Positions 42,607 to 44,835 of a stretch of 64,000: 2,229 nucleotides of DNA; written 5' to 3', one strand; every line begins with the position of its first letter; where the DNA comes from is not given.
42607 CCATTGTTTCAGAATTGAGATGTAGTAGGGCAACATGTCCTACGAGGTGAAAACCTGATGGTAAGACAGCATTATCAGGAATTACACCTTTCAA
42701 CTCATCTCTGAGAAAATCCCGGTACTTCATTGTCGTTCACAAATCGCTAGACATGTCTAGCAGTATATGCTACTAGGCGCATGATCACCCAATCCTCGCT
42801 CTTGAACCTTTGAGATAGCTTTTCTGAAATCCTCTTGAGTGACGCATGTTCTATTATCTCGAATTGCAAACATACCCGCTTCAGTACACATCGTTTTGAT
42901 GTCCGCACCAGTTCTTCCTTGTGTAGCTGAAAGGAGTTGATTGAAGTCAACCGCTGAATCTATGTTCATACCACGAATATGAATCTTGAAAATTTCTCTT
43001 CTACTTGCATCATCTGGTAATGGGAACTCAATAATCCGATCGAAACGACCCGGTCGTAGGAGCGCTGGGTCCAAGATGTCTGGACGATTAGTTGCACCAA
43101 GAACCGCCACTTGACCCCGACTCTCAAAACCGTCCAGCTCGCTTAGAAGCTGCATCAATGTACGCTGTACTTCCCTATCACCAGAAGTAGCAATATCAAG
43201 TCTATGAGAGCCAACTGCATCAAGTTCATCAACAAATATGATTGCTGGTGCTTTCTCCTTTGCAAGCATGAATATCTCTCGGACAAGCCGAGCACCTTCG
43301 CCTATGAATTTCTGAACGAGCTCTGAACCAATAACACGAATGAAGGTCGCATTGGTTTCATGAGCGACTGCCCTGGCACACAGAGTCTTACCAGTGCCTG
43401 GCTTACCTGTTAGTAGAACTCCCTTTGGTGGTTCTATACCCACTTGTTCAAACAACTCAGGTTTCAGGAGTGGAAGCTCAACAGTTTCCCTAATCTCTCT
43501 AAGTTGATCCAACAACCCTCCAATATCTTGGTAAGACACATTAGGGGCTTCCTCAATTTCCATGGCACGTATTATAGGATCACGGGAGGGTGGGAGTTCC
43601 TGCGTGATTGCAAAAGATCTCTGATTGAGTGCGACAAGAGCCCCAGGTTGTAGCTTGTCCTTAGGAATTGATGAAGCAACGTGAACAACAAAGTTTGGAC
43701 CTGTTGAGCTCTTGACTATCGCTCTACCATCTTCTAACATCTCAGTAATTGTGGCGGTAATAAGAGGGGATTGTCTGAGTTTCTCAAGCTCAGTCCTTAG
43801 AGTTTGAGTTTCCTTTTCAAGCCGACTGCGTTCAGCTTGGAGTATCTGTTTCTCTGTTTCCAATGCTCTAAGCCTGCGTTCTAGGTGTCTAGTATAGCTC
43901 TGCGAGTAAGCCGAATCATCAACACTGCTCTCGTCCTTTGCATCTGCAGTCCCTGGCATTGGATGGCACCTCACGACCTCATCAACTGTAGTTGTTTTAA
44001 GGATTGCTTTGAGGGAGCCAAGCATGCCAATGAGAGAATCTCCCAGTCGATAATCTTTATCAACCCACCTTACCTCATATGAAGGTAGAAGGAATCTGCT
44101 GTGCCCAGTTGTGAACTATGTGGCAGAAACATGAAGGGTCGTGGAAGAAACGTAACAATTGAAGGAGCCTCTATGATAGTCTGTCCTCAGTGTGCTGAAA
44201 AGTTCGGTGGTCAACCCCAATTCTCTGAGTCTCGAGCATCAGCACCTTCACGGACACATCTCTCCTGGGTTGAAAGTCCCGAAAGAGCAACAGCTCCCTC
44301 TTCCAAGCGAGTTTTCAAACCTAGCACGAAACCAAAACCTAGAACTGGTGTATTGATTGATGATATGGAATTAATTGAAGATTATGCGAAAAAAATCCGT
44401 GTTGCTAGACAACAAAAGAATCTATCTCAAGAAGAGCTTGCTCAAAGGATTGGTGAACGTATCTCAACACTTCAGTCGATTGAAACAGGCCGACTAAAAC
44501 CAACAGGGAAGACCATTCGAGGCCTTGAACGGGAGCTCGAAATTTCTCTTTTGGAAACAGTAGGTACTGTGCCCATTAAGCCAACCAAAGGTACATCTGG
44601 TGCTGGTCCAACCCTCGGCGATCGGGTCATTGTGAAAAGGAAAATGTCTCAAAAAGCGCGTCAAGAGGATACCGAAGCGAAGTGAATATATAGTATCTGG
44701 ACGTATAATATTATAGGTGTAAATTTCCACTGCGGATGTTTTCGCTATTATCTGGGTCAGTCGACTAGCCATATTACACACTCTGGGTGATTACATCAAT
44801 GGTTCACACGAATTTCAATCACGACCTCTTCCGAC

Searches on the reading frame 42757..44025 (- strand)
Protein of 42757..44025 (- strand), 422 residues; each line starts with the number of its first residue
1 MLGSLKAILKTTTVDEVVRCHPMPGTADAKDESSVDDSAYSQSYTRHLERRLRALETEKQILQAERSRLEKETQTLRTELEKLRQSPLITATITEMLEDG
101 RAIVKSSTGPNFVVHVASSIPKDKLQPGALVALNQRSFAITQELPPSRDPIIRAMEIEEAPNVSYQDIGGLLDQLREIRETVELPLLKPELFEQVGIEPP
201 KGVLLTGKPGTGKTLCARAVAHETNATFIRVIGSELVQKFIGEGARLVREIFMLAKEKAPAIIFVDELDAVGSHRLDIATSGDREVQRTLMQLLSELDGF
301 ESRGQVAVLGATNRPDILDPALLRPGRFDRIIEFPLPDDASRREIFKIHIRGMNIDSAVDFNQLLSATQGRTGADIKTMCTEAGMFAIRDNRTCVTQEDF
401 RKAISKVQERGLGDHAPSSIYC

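Call 78: search_protein_families(library=pfam, proteins=[window:42757-44025:-], max_evalue=0.00001)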
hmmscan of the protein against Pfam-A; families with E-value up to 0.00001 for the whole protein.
window:42757-44025:- (422 aa): 5 families
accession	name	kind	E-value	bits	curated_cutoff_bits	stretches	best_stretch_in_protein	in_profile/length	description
PF00004.35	AAA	-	5.2e-43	147.1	21.2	1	203-336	1-131/131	ATPase family associated with various cellular activities (AAA)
PF16450.11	Prot_ATP_ID_OB_C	-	3.2e-16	59.3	23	1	91-145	2-56/56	Proteasomal ATPase OB C-terminal domain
PF17862.7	AAA_lid_3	-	2.6e-13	49.7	27.2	1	359-401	2-44/45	AAA+ lid domain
PF13191.12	AAA_16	-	8.1e-07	30.1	32.6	0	191-227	15-51/167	AAA ATPase domain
PF17758.7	Prot_ATP_ID_OB_N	-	9e-07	29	23.4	1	91-140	3-52/62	Proteasomal ATPase OB N-terminal domain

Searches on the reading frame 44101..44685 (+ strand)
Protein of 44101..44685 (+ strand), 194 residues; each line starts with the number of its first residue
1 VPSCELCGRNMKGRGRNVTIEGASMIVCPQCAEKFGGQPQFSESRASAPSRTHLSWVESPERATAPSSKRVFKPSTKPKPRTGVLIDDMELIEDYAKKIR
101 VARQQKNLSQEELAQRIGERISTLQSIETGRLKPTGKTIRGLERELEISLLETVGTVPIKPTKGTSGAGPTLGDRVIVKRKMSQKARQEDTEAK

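Call 78: search_protein_families(library=pfam, proteins=[window:44101-44685:+], max_evalue=0.00001)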
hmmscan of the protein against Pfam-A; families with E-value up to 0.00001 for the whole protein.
window:44101-44685:+ (194 aa): 2 families
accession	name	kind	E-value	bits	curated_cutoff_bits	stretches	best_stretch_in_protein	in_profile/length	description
PF01381.28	HTH_3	-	2.9e-11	43.6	23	1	99-151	1-53/55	Helix-turn-helix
PF24250.1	HVO_2718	-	2.3e-08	34.4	30.3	1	3-151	17-171/173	Transcription regulator HVO_2718-like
